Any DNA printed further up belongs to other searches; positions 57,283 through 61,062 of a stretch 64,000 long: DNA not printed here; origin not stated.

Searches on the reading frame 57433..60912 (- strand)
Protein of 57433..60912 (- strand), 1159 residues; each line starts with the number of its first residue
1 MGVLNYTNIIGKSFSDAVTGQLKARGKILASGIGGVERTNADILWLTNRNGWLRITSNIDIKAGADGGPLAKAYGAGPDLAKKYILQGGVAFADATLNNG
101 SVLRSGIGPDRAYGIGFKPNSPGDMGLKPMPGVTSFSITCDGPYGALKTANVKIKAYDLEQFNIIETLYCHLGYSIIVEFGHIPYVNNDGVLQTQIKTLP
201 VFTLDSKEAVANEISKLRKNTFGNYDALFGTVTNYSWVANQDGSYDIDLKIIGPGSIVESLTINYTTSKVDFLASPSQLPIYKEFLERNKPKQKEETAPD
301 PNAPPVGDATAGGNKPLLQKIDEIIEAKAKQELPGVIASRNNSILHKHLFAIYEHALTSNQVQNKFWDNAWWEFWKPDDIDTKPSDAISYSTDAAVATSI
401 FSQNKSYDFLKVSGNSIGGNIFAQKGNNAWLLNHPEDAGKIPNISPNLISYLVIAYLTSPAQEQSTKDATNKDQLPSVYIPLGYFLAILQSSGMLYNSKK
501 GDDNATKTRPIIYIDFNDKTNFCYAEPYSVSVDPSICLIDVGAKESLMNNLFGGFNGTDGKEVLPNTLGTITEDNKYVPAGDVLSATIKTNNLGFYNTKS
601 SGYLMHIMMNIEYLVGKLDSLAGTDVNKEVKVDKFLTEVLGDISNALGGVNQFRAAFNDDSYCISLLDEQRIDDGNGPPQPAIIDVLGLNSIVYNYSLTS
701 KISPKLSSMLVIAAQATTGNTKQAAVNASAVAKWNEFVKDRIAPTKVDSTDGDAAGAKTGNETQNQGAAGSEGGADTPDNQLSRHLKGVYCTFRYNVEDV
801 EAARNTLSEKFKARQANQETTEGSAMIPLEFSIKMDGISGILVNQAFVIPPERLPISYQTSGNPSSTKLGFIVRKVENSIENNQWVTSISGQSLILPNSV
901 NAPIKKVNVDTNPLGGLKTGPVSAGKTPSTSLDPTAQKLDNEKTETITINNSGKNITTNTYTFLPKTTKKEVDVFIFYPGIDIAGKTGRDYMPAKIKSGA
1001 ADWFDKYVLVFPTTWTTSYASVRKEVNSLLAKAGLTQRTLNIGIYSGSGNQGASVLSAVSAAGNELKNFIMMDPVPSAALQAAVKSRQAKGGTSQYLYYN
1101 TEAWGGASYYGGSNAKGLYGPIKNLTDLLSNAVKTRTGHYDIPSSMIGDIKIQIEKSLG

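Call 12: search_protein_families(library=phrogs, proteins=[window:57433-60912:-], max_evalue=0.00001)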
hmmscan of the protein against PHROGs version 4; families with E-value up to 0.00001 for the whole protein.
window:57433-60912:- (1159 aa): 0 families

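Call 60: search_dna_similar(query=window:57433-60912:-, collection=phages, mode=protein, max_rows=12)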
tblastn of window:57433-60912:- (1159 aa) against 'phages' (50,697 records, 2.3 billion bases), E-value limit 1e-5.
Records with a match: 4; places in all: 4; records where one place covers at least 80% of the query: 0.
Best place of each record, by identity: <60% 4.
By first word of the organism name: Flavobacterium 4.
By host as written in the record: Flavobacterium sp. LMO8 4.
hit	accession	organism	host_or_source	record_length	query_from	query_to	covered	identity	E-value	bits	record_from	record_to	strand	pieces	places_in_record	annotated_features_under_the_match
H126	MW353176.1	Flavobacterium phage vB_FspM_immuto_3-5A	Flavobacterium sp. LMO8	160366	10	896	58%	28.2%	8e-32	242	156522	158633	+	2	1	carboxypeptidase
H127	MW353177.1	Flavobacterium phage vB_FspM_immuto_13-6C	Flavobacterium sp. LMO8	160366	10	896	58%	28.2%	8e-32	242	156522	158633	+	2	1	carboxypeptidase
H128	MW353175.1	Flavobacterium phage vB_FspM_immuto_2-6A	Flavobacterium sp. LMO8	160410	10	896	58%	28.2%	8e-32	242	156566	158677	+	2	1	carboxypeptidase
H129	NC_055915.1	Flavobacterium phage vB_FspM_immuto_2-6A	Flavobacterium sp. LMO8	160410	10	896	58%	28.2%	8e-32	242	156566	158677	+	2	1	carboxypeptidase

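Call 61: search_protein_families(library=pfam, proteins=[window:57433-60912:-], max_evalue=0.01)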
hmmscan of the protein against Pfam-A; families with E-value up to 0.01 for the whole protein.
window:57433-60912:- (1159 aa): 0 families
